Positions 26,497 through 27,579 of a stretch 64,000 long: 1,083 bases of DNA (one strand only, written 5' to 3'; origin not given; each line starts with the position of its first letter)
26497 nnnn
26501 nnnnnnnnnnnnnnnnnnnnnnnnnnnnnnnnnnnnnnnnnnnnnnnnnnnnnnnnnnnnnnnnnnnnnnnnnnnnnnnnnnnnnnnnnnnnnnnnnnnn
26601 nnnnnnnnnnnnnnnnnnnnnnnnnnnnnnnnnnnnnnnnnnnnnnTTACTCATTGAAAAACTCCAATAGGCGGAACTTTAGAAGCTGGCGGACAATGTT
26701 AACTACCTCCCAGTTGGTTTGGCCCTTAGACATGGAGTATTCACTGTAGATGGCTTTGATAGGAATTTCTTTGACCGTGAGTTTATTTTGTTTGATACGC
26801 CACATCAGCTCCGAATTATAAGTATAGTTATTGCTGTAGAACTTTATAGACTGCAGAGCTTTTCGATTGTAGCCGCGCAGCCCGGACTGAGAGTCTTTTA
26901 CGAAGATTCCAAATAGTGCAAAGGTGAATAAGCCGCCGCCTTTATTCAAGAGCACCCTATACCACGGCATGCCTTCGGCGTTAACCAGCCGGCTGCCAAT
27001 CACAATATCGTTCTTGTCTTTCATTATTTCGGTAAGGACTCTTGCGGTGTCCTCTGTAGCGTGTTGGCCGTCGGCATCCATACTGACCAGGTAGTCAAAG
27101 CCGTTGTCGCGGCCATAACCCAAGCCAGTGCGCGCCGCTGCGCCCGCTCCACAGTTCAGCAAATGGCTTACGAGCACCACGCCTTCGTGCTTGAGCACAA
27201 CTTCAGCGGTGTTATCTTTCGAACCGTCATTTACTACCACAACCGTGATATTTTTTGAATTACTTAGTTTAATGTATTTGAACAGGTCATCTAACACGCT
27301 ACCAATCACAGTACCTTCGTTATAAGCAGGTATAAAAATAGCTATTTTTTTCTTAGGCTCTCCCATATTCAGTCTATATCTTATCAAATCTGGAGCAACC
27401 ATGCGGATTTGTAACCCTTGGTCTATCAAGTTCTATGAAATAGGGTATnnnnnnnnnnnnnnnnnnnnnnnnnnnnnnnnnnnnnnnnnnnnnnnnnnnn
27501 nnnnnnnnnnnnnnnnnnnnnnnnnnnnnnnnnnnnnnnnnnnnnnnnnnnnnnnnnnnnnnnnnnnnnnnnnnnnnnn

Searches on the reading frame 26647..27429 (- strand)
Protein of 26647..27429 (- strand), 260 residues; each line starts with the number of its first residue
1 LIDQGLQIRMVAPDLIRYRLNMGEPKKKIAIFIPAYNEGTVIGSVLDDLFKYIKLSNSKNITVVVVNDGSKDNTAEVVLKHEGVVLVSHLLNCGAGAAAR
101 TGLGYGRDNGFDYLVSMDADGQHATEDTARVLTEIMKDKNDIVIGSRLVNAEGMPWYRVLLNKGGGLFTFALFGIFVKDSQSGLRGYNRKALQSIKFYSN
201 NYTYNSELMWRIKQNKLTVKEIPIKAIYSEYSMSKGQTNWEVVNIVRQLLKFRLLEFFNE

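Call 37: search_protein_families(library=pfam, proteins=[window:26647-27429:-], max_evalue=0.001)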
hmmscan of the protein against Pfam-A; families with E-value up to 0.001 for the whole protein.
window:26647-27429:- (260 aa): 1 family
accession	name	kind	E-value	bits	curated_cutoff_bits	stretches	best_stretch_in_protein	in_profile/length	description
PF00535.33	Glycos_transf_2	-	1.7e-21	77.3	23.3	1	31-194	2-166/168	Glycosyl transferase family 2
